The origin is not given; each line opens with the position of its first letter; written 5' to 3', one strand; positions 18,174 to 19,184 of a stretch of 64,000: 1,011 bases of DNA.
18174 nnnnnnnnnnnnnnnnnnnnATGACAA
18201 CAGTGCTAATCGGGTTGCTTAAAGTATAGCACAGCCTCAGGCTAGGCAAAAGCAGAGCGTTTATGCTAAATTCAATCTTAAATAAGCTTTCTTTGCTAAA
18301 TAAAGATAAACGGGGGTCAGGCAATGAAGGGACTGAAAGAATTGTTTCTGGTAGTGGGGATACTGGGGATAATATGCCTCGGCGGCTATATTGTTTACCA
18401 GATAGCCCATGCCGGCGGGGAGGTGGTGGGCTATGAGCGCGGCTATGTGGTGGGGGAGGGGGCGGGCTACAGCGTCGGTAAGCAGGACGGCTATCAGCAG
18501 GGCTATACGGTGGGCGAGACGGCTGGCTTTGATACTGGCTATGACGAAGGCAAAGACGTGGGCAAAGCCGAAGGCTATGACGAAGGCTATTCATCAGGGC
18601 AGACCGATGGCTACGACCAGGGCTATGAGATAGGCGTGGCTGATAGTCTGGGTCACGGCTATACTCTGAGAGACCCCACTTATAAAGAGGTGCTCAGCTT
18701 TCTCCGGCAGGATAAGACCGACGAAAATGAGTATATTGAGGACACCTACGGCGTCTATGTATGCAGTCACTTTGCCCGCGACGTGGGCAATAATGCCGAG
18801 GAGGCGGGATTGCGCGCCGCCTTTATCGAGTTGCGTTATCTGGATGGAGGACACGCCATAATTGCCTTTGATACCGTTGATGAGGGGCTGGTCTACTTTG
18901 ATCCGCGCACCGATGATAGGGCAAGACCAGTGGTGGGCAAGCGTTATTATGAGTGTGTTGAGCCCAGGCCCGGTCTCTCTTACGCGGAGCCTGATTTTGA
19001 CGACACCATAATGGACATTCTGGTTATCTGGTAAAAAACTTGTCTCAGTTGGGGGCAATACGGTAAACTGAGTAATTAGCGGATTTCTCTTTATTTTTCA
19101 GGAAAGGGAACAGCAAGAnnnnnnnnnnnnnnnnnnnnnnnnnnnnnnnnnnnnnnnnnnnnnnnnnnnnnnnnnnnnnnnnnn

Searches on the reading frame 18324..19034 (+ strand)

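Call 11: search_protein_families(library=pfam, proteins=[window:18324-19034:+], max_evalue=0.001)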
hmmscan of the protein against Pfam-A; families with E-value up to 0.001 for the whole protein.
window:18324-19034:+ (236 aa): 1 family
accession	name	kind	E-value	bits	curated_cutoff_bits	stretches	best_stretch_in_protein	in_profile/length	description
PF09811.14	Yae1_N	-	1.4e-05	25.1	27.5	0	72-104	1-33/39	Essential protein Yae1, N terminal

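Call 67: search_protein_families(library=ncbifam, proteins=[window:18324-19034:+], max_evalue=0.1)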
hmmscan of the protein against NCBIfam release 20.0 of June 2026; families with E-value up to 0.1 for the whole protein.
window:18324-19034:+ (236 aa): 5 families
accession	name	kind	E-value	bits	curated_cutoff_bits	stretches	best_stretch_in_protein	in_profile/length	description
NF004270.2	PRK05687.2-1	equivalog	5.5e-09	35.9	180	2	66-107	44-85/223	flagellar assembly protein FliH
NF004267.1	PRK05687.1-3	equivalog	6.5e-07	28.7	293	3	46-88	77-119/266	flagellar assembly protein FliH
NF009925.1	PRK13386.1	equivalog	5.7e-06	25.7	192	2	68-107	42-81/228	flagellar assembly protein FliH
NF004266.1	PRK05687.1-1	equivalog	0.0006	19.3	260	1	75-108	56-89/230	flagellar assembly protein FliH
NF033849.1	ser_rich_anae_1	subfamily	0.004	14.5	650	1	45-112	243-503/1163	serine-rich protein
